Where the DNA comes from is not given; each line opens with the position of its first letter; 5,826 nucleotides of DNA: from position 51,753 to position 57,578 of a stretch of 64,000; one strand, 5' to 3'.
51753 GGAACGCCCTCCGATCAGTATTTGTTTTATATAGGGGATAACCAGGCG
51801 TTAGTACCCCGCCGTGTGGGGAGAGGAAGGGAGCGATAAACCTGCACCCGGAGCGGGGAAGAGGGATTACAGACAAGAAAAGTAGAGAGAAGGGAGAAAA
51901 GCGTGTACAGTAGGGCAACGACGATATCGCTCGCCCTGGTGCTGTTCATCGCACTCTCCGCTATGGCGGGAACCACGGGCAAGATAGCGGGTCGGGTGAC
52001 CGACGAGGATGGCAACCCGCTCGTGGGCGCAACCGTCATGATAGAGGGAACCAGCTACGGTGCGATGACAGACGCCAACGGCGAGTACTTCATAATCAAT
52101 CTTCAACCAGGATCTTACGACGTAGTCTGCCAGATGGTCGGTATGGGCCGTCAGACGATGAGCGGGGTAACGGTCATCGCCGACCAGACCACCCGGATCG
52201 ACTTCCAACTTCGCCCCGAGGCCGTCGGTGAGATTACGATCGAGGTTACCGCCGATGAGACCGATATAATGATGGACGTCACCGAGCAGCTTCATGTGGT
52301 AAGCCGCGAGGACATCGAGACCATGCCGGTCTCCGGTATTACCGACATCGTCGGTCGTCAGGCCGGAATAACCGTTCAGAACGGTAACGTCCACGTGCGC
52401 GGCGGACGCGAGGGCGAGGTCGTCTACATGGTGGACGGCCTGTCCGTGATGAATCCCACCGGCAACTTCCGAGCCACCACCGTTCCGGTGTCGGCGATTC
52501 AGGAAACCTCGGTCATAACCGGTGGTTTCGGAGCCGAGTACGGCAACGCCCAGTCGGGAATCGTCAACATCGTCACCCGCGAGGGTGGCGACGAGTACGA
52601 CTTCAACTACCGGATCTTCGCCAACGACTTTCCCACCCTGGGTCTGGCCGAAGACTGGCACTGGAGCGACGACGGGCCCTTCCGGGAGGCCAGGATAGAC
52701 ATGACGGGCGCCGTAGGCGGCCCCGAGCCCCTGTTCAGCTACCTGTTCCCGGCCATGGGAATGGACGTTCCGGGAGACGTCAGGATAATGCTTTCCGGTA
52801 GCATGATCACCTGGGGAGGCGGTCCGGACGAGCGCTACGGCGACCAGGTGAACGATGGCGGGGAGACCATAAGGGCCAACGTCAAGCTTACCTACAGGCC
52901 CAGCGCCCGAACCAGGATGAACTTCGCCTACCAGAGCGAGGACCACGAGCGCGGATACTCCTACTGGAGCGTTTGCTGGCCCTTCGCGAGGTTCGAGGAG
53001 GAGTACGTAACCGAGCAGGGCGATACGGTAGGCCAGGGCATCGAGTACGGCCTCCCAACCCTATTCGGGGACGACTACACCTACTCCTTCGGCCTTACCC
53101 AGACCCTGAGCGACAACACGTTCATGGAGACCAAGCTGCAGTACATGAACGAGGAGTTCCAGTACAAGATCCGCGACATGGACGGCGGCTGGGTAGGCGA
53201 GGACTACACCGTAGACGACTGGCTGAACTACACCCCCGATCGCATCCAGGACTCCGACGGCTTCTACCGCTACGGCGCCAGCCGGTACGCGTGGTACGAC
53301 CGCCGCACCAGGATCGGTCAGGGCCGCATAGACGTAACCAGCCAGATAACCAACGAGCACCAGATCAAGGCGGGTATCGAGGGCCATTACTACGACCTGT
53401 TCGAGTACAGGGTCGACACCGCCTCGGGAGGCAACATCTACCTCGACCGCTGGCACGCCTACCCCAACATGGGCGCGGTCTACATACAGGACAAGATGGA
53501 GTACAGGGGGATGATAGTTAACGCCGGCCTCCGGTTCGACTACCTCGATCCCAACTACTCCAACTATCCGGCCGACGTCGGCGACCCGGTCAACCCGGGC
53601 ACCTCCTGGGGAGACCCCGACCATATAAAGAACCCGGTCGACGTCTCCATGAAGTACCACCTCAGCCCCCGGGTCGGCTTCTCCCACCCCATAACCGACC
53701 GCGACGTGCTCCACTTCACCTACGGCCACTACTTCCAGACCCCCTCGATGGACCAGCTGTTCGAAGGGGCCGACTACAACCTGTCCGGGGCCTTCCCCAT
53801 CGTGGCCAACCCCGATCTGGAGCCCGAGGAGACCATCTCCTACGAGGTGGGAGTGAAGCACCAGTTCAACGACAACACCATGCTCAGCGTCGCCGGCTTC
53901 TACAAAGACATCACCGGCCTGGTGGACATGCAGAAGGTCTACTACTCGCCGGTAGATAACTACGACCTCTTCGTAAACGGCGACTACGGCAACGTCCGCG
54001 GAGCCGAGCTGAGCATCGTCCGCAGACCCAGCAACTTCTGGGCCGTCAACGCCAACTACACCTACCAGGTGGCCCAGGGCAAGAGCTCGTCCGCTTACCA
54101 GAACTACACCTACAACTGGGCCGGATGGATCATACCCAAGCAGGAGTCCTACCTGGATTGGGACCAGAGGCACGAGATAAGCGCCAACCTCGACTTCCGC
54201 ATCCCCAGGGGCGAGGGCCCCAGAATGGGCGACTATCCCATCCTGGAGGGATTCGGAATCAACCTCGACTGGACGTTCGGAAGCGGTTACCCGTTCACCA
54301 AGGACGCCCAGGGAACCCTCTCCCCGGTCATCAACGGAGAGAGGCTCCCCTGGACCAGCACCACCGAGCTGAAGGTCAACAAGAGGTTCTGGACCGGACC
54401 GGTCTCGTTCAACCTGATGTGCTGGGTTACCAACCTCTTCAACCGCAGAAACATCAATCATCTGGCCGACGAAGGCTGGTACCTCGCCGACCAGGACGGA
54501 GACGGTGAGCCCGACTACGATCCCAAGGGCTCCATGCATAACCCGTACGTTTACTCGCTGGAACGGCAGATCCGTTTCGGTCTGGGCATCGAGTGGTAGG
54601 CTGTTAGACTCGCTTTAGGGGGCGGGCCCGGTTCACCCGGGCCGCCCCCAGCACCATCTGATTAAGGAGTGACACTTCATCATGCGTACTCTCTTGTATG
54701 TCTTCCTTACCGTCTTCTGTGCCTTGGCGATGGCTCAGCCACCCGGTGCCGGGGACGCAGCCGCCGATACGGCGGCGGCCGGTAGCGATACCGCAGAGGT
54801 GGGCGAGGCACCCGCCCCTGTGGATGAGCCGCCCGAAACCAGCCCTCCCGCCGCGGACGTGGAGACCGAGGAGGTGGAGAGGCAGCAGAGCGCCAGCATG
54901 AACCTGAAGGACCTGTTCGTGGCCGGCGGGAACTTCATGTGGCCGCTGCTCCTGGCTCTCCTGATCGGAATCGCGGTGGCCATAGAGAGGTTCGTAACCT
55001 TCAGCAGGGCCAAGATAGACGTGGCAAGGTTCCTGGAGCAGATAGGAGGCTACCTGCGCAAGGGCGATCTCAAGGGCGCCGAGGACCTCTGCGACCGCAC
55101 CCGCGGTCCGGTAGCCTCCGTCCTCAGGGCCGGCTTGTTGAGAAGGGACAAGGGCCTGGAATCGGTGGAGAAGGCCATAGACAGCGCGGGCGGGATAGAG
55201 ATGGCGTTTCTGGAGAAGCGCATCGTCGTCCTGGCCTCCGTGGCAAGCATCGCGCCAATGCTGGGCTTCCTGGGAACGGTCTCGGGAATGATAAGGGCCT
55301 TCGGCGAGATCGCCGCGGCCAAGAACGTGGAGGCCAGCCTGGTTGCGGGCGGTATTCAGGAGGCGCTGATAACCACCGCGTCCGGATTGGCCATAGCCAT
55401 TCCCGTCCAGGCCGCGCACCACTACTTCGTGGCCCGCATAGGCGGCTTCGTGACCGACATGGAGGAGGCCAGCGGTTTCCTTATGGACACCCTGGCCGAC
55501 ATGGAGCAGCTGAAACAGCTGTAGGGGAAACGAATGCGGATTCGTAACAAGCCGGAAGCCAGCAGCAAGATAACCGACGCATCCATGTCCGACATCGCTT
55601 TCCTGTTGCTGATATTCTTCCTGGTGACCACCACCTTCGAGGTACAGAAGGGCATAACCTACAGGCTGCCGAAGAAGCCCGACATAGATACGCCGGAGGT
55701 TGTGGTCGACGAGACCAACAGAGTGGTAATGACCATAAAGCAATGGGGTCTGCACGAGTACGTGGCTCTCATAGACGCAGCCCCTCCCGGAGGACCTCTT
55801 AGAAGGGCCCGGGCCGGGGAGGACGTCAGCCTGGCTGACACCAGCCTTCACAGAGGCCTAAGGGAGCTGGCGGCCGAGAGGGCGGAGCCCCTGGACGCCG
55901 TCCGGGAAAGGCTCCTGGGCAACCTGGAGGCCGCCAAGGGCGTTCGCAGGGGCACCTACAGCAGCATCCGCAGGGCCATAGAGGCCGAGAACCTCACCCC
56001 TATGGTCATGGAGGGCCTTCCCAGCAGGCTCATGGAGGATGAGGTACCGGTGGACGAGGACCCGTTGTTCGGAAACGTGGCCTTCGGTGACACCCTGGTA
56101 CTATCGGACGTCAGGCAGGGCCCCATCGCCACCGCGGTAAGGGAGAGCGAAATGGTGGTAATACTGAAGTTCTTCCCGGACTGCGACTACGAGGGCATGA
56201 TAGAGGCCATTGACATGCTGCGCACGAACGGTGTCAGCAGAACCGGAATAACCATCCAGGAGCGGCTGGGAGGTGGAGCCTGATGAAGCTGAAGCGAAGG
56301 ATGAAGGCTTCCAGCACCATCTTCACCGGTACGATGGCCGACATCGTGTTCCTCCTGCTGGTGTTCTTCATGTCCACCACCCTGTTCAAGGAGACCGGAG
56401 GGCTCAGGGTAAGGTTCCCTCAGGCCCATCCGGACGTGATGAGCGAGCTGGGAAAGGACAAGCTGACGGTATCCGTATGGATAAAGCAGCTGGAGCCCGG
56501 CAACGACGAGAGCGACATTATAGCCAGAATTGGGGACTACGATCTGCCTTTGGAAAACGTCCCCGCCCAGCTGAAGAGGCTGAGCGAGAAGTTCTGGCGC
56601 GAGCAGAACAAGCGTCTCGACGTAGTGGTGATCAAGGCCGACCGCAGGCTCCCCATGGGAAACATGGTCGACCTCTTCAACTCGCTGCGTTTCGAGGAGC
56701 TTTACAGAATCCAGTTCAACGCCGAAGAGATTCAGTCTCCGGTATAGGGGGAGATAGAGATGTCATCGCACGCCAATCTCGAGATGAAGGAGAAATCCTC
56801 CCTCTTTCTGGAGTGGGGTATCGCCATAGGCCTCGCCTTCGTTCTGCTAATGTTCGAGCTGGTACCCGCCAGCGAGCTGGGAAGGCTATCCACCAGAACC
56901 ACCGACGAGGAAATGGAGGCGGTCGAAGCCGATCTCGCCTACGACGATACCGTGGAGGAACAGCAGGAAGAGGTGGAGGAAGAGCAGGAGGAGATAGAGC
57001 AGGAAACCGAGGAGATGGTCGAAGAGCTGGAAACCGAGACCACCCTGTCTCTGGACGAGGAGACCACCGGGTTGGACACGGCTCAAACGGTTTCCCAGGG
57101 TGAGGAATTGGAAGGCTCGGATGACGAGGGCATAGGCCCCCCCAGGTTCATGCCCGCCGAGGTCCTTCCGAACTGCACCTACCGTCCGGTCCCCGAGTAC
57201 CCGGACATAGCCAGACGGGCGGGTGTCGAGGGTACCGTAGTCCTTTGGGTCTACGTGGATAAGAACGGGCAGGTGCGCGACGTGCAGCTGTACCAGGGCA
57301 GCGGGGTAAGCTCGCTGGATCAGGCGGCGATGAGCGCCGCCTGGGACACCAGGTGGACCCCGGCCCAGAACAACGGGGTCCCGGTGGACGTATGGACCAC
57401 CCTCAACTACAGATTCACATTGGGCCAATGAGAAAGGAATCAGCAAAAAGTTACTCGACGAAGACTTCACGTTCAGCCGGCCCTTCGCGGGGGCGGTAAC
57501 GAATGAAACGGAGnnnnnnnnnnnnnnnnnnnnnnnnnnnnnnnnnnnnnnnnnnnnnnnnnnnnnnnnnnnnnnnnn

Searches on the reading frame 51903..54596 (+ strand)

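Call 78: search_protein_families(library=pfam, proteins=[window:51903-54596:+], max_evalue=0.001)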
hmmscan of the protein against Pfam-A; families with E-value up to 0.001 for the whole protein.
window:51903-54596:+ (898 aa): 7 families
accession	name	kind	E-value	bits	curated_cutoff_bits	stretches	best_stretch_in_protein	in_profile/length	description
PF00593.30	TonB_dep_Rec_b-barrel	-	5.2e-23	83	27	1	365-825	38-419/436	TonB dependent receptor-like, beta-barrel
PF13620.12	CarboxypepD_reg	-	1.5e-21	76.9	32.3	1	28-104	2-82/82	Carboxypeptidase regulatory-like domain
PF13715.12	CarbopepD_reg_2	-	2.5e-15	56.7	32.2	1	28-108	1-81/88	CarboxypepD_reg-like domain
PF14905.12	OMP_b-brl_3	-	1e-11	45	27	1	465-766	50-335/408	Outer membrane protein beta-barrel family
PF25183.1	OMP_b-brl_4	-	3.3e-11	42.8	30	2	685-814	592-729/838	Outer membrane beta barrel domain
PF07715.20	Plug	-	3.5e-11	44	23.9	1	124-219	3-105/107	TonB-dependent Receptor Plug Domain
PF00775.27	Dioxygenase_C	-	0.00074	19.5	27.3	0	19-47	23-51/182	Dioxygenase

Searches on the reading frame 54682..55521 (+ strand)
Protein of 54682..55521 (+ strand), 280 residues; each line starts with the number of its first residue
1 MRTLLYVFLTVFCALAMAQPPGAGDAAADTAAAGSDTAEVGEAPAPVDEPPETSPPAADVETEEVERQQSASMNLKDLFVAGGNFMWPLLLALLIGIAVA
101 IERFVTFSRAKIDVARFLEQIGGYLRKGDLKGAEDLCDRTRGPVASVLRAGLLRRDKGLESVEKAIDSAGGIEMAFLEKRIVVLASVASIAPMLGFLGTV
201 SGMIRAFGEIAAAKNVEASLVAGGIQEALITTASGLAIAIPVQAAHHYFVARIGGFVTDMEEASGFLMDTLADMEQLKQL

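Call 78: search_protein_families(library=pfam, proteins=[window:54682-55521:+], max_evalue=0.001)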
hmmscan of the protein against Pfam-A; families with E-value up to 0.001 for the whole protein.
window:54682-55521:+ (280 aa): 1 family
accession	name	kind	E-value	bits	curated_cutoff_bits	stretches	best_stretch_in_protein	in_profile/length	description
PF01618.21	MotA_ExbB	-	5.7e-29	100.9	22.9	1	143-261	5-126/127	MotA/TolQ/ExbB proton channel family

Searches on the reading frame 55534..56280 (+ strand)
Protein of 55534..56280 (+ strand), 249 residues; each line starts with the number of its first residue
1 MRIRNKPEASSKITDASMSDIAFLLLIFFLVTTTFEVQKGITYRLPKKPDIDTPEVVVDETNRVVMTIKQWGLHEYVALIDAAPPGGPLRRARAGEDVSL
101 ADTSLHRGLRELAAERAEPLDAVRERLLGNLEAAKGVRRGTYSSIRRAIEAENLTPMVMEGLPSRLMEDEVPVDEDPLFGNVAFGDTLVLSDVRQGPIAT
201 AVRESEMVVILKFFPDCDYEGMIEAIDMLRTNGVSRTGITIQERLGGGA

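Call 78: search_protein_families(library=pfam, proteins=[window:55534-56280:+], max_evalue=0.001)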
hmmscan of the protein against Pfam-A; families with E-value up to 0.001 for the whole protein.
window:55534-56280:+ (249 aa): 1 family
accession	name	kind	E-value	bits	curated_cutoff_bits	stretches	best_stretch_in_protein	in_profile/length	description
PF02472.21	ExbD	-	6.1e-11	42.9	25.4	1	13-64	8-65/128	Biopolymer transport protein ExbD/TolR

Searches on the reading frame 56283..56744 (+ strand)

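Call 78: search_protein_families(library=pfam, proteins=[window:56283-56744:+], max_evalue=0.001)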
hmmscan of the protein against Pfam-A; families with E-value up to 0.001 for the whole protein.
window:56283-56744:+ (154 aa): 1 family
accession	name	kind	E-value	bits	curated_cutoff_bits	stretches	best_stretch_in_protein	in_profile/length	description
PF02472.21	ExbD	-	1.2e-13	51.7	25.4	1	18-147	13-125/128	Biopolymer transport protein ExbD/TolR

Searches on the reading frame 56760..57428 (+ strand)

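Call 78: search_protein_families(library=pfam, proteins=[window:56760-57428:+], max_evalue=0.001)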
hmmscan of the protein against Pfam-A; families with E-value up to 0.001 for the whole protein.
window:56760-57428:+ (223 aa): 1 family
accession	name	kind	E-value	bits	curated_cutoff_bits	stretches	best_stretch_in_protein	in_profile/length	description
PF03544.19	TonB_C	-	1.4e-20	74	24.6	1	144-221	2-79/79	Gram-negative bacterial TonB protein C-terminal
